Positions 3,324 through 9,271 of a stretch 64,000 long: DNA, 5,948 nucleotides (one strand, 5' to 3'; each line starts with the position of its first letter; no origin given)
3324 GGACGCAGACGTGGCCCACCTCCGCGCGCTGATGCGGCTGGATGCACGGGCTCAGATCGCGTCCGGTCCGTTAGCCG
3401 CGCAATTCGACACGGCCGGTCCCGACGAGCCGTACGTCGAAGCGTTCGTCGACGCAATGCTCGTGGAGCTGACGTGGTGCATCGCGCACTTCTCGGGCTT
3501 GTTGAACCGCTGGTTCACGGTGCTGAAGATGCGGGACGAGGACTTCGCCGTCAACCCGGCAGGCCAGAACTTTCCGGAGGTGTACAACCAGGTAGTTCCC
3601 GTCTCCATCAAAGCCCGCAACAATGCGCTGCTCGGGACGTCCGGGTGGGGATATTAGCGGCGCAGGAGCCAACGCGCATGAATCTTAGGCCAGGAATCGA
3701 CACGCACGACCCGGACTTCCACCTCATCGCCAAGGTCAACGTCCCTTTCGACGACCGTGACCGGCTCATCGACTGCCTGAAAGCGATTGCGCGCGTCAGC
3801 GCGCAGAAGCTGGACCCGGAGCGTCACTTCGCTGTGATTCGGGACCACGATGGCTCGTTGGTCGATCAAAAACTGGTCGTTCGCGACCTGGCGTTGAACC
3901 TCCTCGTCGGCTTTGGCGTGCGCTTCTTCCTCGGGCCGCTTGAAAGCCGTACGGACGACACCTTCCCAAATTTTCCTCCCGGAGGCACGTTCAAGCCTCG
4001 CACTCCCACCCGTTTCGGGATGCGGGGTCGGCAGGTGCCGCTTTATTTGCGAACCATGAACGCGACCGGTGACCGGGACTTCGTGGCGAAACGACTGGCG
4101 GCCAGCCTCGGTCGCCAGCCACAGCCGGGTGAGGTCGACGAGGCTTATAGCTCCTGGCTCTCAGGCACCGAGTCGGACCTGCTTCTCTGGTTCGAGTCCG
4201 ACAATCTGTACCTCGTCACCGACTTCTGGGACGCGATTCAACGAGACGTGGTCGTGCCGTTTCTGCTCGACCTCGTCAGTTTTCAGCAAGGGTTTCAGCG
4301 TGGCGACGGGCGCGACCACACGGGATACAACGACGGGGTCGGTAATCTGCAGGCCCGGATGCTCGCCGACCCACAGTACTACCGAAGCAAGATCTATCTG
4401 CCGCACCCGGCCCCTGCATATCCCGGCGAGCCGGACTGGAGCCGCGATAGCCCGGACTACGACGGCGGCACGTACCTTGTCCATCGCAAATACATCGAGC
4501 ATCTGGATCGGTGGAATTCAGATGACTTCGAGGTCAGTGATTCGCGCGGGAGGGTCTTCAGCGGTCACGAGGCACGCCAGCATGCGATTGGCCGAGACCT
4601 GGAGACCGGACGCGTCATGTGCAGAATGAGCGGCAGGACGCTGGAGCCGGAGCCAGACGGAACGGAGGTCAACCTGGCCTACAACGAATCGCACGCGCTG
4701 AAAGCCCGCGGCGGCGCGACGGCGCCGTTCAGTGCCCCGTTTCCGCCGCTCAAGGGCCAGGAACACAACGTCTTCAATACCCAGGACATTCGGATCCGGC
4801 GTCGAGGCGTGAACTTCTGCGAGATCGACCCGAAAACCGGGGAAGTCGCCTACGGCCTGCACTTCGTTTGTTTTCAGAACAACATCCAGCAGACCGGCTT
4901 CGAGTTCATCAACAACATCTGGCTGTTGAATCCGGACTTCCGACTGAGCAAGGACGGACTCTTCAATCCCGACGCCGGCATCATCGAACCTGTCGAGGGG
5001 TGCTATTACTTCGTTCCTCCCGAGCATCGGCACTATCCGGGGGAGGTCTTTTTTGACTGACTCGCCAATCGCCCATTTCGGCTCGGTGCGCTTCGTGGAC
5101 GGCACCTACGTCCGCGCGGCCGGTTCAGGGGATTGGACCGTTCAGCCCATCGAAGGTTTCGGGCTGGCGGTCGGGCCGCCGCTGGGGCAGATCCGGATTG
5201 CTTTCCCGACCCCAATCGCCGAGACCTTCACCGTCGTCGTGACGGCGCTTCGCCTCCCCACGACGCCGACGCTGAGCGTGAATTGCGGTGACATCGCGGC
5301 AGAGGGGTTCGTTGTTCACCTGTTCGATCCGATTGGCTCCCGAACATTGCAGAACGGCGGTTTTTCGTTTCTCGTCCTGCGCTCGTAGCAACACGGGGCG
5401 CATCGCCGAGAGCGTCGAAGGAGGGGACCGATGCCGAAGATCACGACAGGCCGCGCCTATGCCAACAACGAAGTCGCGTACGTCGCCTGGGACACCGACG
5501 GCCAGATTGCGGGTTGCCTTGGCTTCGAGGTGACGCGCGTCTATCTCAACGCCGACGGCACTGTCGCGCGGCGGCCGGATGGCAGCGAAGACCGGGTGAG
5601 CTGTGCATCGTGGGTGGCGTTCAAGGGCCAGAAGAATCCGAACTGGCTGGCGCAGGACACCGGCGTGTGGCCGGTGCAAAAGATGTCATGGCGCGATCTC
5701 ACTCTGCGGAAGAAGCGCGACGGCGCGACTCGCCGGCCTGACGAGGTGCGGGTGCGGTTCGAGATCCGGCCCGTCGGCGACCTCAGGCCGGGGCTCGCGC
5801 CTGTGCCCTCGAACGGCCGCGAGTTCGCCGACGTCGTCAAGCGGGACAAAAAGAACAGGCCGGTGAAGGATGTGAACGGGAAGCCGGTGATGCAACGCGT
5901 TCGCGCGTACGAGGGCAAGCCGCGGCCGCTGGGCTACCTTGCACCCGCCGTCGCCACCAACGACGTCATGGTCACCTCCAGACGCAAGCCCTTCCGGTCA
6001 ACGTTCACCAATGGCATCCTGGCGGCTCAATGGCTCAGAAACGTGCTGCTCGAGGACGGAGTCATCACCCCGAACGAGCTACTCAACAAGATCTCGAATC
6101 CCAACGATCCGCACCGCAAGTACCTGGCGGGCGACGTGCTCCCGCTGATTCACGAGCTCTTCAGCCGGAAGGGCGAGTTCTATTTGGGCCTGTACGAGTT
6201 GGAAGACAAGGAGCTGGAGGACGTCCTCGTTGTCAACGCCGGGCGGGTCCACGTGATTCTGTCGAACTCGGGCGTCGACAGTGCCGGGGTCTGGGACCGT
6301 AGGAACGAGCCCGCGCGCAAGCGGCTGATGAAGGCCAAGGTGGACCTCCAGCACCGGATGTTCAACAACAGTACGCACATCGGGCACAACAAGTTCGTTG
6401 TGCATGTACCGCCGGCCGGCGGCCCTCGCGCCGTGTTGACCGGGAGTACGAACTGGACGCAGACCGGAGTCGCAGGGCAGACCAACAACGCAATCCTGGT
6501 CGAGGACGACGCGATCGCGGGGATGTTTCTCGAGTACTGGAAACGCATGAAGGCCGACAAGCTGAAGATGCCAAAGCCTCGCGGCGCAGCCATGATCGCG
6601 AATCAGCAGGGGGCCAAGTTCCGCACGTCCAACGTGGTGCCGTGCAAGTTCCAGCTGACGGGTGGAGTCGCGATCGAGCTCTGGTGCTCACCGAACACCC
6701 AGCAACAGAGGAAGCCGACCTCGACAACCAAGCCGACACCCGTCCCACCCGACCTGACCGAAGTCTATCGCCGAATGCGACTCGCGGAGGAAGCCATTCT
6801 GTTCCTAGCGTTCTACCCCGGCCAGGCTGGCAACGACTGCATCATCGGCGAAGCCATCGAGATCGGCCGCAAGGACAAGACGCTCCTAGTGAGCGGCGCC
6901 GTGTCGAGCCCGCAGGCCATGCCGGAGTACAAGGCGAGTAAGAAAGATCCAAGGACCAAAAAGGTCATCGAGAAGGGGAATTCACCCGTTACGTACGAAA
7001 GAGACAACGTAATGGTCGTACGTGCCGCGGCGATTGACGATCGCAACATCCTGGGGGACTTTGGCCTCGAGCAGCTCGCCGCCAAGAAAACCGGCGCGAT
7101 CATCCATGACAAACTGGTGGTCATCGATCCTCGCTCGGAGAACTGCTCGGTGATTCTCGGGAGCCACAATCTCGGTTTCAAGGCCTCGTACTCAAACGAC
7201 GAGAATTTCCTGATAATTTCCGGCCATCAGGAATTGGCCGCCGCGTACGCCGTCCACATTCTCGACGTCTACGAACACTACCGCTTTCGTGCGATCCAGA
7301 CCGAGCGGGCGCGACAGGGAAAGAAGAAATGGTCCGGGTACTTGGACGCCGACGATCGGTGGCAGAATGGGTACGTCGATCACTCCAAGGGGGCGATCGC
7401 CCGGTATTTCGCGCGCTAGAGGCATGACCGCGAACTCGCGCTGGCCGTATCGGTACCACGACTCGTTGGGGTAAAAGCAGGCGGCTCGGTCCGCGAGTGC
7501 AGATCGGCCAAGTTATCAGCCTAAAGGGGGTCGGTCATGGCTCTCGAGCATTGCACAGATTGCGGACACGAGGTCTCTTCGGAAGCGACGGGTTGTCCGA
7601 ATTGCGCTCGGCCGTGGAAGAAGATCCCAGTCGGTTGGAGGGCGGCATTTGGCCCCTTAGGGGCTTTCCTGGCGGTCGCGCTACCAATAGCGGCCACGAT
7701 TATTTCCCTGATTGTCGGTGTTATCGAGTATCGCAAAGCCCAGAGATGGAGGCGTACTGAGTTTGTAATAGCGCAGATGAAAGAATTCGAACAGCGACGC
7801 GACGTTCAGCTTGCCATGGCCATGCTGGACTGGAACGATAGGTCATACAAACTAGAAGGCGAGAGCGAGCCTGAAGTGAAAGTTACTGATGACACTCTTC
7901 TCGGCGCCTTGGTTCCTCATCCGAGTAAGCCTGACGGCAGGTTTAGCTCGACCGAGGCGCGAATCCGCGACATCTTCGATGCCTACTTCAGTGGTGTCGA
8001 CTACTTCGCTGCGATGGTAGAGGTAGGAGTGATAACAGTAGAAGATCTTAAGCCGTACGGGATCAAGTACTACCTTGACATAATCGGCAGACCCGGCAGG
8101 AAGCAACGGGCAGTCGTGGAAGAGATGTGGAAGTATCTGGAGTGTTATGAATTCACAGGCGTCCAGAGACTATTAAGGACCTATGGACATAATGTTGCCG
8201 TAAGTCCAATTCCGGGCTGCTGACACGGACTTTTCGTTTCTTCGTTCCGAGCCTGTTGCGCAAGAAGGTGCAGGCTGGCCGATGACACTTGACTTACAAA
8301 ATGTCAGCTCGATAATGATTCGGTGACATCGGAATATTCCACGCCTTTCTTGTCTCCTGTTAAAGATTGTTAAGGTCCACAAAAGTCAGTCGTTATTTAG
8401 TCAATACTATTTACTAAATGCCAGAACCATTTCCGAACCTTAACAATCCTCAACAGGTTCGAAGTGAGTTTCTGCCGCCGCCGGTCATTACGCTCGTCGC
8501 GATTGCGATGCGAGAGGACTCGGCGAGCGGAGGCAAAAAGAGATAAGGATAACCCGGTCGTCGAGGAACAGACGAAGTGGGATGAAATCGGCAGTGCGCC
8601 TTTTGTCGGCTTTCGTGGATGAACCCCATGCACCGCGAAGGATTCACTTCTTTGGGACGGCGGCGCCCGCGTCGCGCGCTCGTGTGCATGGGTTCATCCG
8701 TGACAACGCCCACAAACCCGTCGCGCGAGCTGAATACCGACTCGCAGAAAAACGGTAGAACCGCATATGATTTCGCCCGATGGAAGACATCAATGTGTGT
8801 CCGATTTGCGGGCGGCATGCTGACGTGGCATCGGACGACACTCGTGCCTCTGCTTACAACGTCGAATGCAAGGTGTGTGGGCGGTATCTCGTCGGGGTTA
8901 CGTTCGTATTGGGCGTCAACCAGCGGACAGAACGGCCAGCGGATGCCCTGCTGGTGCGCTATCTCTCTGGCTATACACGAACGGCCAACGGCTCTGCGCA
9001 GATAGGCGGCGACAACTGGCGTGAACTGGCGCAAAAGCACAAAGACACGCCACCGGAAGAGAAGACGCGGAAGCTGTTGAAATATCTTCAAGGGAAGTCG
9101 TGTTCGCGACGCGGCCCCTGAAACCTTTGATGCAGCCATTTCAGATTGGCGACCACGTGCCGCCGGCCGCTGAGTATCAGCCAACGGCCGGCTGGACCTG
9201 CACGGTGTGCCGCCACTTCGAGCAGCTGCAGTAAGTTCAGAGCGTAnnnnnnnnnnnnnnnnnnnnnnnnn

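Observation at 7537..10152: Lower-GC island encoding three zinc-ribbon / Cys-rich proteins of unknown function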

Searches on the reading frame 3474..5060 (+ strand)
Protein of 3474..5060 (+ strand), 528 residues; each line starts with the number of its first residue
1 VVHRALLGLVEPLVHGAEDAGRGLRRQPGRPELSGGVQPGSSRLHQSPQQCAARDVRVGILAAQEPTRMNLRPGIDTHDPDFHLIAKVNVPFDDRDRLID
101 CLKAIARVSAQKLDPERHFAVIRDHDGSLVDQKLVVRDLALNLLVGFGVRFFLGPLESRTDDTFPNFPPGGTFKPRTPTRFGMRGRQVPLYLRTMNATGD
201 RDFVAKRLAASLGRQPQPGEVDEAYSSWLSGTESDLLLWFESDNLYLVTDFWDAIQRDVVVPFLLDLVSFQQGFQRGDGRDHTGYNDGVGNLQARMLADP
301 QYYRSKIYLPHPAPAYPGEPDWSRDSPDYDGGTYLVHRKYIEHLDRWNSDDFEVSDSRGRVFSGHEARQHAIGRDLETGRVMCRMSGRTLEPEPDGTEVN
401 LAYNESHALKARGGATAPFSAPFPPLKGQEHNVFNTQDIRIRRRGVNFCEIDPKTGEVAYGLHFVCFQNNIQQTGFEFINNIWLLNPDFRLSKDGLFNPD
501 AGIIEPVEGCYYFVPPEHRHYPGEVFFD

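Call 3: search_protein_families(library=pfam, proteins=[window:3474-5060:+], max_evalue=0.1)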
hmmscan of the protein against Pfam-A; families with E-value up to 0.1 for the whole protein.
window:3474-5060:+ (528 aa): 1 family
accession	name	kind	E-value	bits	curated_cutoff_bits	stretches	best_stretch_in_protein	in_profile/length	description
PF20628.3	Dyp_perox_C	-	1.1e-08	35.5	20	1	435-517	94-164/166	Dyp-type peroxidase, C-terminal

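Call 4: search_protein_families(library=padloc, proteins=[window:3474-5060:+], max_evalue=0.1)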
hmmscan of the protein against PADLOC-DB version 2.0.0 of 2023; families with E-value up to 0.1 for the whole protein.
window:3474-5060:+ (528 aa): 0 families

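Call 5: search_protein_families(library=ncbifam, proteins=[window:3474-5060:+], max_evalue=0.1)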
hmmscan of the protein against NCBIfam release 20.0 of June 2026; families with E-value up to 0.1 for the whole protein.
window:3474-5060:+ (528 aa): 2 families
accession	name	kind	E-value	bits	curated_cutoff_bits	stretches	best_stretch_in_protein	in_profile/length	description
TIGR01413.1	Dyp_perox_fam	superfamily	3.9e-21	75.7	100.5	1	229-517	91-320/323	Dyp-type peroxidase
TIGR01412.1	tat_substr_1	equivalog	1e-05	24.6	428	1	438-481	340-382/420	iron uptake transporter deferrochelatase/peroxidase subunit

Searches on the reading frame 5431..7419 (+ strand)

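Call 3: search_protein_families(library=pfam, proteins=[window:5431-7419:+], max_evalue=0.1)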
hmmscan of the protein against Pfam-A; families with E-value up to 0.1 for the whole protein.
window:5431-7419:+ (662 aa): 1 family
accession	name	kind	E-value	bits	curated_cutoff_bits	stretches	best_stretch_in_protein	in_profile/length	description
PF13091.12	PLDc_2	-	2.4e-15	57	27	2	254-373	16-131/132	PLD-like domain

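Call 4: search_protein_families(library=padloc, proteins=[window:5431-7419:+], max_evalue=0.1)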
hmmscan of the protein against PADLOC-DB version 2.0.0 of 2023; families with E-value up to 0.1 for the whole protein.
window:5431-7419:+ (662 aa): 3 families
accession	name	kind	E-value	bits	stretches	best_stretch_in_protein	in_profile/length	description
PDLC02614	DrmC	-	0.00011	20.1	0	291-365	73-143/153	DrmC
PDLC03829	ZacB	-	0.0021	15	1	527-602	276-340/586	-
PDLC02707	PbeA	-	0.019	11.5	1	552-604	131-183/672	PbeA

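Call 5: search_protein_families(library=ncbifam, proteins=[window:5431-7419:+], max_evalue=0.1)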
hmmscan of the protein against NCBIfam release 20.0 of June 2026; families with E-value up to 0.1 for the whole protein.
window:5431-7419:+ (662 aa): 2 families
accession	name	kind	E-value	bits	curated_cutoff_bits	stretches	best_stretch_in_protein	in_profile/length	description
NF010492.0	PRK13912.1-3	equivalog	0.00085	18.9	297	0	551-602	114-160/178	nuclease NucT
TIGR02539.1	SepCysS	equivalog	0.086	11.8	365.25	0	550-627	164-235/370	O-phospho-L-seryl-tRNA:Cys-tRNA synthase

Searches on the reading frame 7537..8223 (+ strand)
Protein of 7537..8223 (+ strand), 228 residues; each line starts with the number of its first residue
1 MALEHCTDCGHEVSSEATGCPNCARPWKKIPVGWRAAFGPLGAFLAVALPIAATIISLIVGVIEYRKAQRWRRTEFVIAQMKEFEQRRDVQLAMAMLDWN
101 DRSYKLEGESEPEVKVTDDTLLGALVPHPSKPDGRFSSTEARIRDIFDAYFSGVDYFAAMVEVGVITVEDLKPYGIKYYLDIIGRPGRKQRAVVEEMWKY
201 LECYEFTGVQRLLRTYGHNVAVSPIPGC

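Call 3: search_protein_families(library=pfam, proteins=[window:7537-8223:+], max_evalue=0.1)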
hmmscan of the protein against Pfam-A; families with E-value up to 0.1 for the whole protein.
window:7537-8223:+ (228 aa): 2 families
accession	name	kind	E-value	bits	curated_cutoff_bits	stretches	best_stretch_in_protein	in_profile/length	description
PF13240.11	Zn_Ribbon_1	-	0.011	15.9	25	1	5-25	1-21/23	zinc-ribbon domain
PF12773.13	DZR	-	0.014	16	27.3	1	4-23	25-44/45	Double zinc ribbon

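Call 4: search_protein_families(library=padloc, proteins=[window:7537-8223:+], max_evalue=0.1)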
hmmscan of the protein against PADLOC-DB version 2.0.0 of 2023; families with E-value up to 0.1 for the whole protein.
window:7537-8223:+ (228 aa): 0 families

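Call 5: search_protein_families(library=ncbifam, proteins=[window:7537-8223:+], max_evalue=0.1)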
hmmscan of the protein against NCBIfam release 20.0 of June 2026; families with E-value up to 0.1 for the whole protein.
window:7537-8223:+ (228 aa): 1 family
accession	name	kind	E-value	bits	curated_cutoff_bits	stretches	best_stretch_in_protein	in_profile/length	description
NF011149.0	PRK14559.1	equivalog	0.014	14.1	374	1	4-121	28-117/642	serine/threonine phosphatase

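Call 14: find_homologous_proteins(query=window:7537-8223:+)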
Query window:7537-8223:+ (228 aa): 2 proteins with E <= 0.001 among 694 candidates.
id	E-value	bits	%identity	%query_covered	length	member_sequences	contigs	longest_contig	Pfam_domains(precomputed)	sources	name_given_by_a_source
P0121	2.2e-153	526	100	100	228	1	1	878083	-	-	-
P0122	5.4e-45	172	41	99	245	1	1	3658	PF13248.12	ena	-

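Call 24: find_encoding_contigs(protein=P0122, flank=5000, max_places=3)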
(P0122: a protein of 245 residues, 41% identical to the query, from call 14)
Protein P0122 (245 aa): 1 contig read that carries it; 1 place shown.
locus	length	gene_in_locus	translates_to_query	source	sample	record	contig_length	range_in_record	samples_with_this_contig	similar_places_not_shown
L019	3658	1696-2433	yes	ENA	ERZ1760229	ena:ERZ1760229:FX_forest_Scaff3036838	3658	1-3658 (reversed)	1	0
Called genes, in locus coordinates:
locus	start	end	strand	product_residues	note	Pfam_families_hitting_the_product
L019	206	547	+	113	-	-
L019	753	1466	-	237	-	-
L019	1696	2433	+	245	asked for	PF13248:Zn_ribbon_3 (faint)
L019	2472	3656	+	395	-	?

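Call 95: search_protein_families(library=phrogs, proteins=[window:7537-8223:+], max_evalue=0.01)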
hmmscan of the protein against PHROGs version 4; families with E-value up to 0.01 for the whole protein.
window:7537-8223:+ (228 aa): 2 families
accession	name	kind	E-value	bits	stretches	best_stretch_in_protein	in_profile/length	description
phrog_6586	-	unknown function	4.5e-05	24.3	1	1-29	1-29/129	-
phrog_14275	-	unknown function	0.00053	20.7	1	1-29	1-29/178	-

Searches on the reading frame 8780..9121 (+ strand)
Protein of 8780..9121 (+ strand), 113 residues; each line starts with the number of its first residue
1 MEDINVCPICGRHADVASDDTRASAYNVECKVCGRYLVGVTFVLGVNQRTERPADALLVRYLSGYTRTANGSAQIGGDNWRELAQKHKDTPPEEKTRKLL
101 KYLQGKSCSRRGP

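Call 3: search_protein_families(library=pfam, proteins=[window:8780-9121:+], max_evalue=0.1)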
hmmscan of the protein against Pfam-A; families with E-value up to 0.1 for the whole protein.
window:8780-9121:+ (113 aa): 7 families
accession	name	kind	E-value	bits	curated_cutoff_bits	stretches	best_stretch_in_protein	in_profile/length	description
PF14354.12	Lar_restr_allev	-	0.0011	19.6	28.6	1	3-39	2-34/58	Restriction alleviation protein Lar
PF06827.20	zf-FPG_IleRS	-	0.024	14.9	21.3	0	30-40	4-14/30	Zinc finger found in FPG and IleRS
PF14255.11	Cys_rich_CPXG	-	0.025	15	25.2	1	7-35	3-32/52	Cysteine-rich CPXCG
PF11781.13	Zn_ribbon_RRN7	-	0.039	14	27.1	0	26-38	3-15/32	Zinc-finger of RNA-polymerase I-specific TFIIB, Rrn7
PF24460.1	DUF7575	-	0.051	13.4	28.5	0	3-15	2-14/28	Domain of unknown function (DUF7575)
PF09613.16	HrpB1_HrpK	-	0.066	13.3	29.3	0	76-106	93-123/126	Bacterial type III secretion protein (HrpB1_HrpK)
PF03804.19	DUF325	-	0.084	13.1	28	0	5-38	83-115/137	Viral proteins of unknown function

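Call 4: search_protein_families(library=padloc, proteins=[window:8780-9121:+], max_evalue=0.1)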
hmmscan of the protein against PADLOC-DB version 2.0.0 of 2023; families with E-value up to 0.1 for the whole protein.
window:8780-9121:+ (113 aa): 0 families

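Call 5: search_protein_families(library=ncbifam, proteins=[window:8780-9121:+], max_evalue=0.1)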
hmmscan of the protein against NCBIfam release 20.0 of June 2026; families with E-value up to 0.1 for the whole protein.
window:8780-9121:+ (113 aa): 2 families
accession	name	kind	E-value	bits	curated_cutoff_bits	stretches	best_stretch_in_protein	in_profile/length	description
TIGR03655.1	anti_R_Lar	subfamily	0.021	15.1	39.6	1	7-34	4-35/55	Lar family restriction alleviation protein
NF001629.0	PRK00415.1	equivalog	0.04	13.4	70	0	24-38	30-44/62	30S ribosomal protein S27e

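Call 15: find_homologous_proteins(query=window:8780-9121:+, max_evalue=0.01)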
Query window:8780-9121:+ (113 aa): 2 proteins with E <= 0.01 among 8 candidates.
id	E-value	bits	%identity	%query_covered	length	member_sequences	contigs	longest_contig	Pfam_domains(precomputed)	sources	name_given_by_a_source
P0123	1.7e-71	256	100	100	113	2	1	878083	-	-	-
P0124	4.3e-8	51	90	27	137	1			PF00196.26,PF08281.19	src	-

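Call 26: find_encoding_contigs(protein=P0124, flank=8000, max_places=3)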
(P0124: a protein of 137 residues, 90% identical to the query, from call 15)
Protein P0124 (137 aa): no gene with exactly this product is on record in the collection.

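Call 48: search_protein_representatives(protein=window:8780-9121:+)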
Query: 113 residues. Proteins with E-value up to 0.001 (for the whole library): 77; up to 1e-10: 5; up to 1e-30: 1. The best 77 are listed.
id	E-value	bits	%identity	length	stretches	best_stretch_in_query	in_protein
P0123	5.3e-72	255.7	100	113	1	1-113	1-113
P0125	4.3e-14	69.1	39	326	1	6-107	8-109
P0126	6.5e-13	65.3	40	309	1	5-107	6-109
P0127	8.2e-12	61.7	42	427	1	5-110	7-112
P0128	2.8e-11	60.0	37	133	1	5-105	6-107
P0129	4.1e-10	56.3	38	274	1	6-107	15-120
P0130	5.7e-10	55.8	44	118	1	7-105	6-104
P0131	6.0e-09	52.5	32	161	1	5-107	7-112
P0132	1.4e-08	51.3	36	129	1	6-107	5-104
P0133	2.1e-08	50.8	38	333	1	2-107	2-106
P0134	3.0e-08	50.3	34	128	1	1-103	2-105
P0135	4.0e-08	49.8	33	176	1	5-108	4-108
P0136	4.2e-08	49.8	40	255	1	6-108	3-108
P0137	7.0e-08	49.1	32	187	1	2-107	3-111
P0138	9.0e-08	48.7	38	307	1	7-107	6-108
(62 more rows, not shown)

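Call 51: search_protein_families(library=pfam, alignment_id=A2, max_evalue=0.001)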
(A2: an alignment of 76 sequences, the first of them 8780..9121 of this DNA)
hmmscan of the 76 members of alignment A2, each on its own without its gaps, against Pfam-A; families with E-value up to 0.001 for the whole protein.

A. member 1, window:8780-9121:+ (113 aa): 0 families

B. families by the number of members that match (of 76 scanned): 14 families
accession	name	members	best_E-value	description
PF05014.21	Nuc_deoxyrib_tr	9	5.6e-07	Nucleoside 2-deoxyribosyltransferase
PF14354.12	Lar_restr_allev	8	3.7e-05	Restriction alleviation protein Lar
PF13676.11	TIR_2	5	3.5e-27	TIR domain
PF01582.25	TIR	2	8.4e-08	TIR domain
PF13248.11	Zn_ribbon_3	2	0.00021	zinc-ribbon domain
PF08271.17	Zn_Ribbon_TF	2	0.00094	TFIIB zinc-binding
PF00990.26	GGDEF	1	8.5e-40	Diguanylate cyclase, GGDEF domain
PF10137.14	CAP12-PCTIR_TIR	1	1.4e-22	CAP12/Pycsar effector protein, TIR domain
PF13560.12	HTH_31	1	7.9e-10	Helix-turn-helix domain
PF01381.28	HTH_3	1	3e-06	Helix-turn-helix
PF22335.1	Cas10-Cmr2_palm2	1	0.00022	Cas10/Cmr2, second palm domain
PF08209.17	Sgf11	1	0.00023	Sgf11 (transcriptional regulation protein)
PF06676.16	DUF1178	1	0.00051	Protein of unknown function (DUF1178)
PF13565.12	HTH_32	1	0.00055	Homeodomain-like domain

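Call 80: list_cluster_members(proteins=[P0124, P0123, P0121])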
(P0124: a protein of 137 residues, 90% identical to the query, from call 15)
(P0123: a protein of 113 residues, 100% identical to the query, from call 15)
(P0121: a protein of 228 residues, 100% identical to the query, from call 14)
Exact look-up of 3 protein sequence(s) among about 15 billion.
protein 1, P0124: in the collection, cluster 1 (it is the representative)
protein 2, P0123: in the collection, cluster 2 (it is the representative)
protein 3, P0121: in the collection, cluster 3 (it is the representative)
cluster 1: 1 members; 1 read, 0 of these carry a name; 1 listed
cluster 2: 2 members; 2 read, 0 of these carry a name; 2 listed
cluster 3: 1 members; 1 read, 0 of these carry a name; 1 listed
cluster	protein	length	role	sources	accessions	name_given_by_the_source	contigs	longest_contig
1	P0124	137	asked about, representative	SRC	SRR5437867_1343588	-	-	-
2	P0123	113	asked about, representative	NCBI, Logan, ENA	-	-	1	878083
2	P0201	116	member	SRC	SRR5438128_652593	-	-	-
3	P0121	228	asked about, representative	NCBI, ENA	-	-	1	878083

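Call 84: find_encoding_contigs(protein=P0201, flank=5000, max_places=3)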
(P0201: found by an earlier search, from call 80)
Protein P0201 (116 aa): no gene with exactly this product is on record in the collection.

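Call 85: find_related_loci(query=window:8780-9121:+, collection=metagenome_contigs, flank=5000)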
Query window:8780-9121:+ (113 aa) in metagenome_contigs; peptide patterns used: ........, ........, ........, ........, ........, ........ (x = any residue, [..] = any of these).
248 stretches matched a pattern, but none encodes a relative of the query by tblastn (E <= 1e-3).

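Call 95: search_protein_families(library=phrogs, proteins=[window:8780-9121:+], max_evalue=0.01)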
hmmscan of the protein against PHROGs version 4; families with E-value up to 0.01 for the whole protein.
window:8780-9121:+ (113 aa): 1 family
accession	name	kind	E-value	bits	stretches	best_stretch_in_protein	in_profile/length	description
phrog_38103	-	moron, auxiliary metabolic gene and host takeover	0.0028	18.7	1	1-35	1-35/133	Lar-like restriction alleviation protein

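Call 103: search_protein_families(library=padloc, alignment_id=A2, max_evalue=0.001)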
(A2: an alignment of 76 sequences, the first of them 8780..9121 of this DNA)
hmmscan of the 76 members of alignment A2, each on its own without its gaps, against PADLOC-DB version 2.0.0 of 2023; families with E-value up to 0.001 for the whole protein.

A. member 1, window:8780-9121:+ (113 aa): 0 families

B. families by the number of members that match (of 76 scanned): 31 families (the first 25 are shown)
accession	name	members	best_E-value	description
PDLC00733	Effector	12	2.1e-10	TIR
PDLC05062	PDC-S66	3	2.7e-58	-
PDLC02421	Aga_TIR-PNTD1-PNTD2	2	5e-16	Class I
PDLC02962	RT-TIR_XII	2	1.1e-14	single gene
PDLC00424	ThsB1|ThsB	2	1.4e-14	TIR-like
PDLC02403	Aga_TIR-PNTD1-PNTD2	2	5.7e-14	Class I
PDLC02012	SAVED5--SAVED_TIR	2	5.5e-10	-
PDLC03016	TIR-TM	2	1.2e-07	-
PDLC03957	bSEFIR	2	1.1e-05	-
PDLC00417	ThsB1|ThsB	1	3.9e-39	TIR-like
PDLC05005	PDC-S35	1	3.5e-16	-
PDLC02961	RT-TIR_XII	1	9.7e-13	single gene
PDLC05006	PDC-S35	1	1e-12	-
PDLC05004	PDC-S35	1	1.7e-11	-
PDLC02371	PycTIR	1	1.9e-11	-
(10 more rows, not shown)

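Call 117: search_solved_structures(query=A2, max_evalue=0.01)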
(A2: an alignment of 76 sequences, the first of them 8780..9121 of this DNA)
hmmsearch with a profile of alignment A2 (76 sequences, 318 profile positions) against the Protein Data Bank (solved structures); distinct sequences matched with E-value up to 0.01: 0.
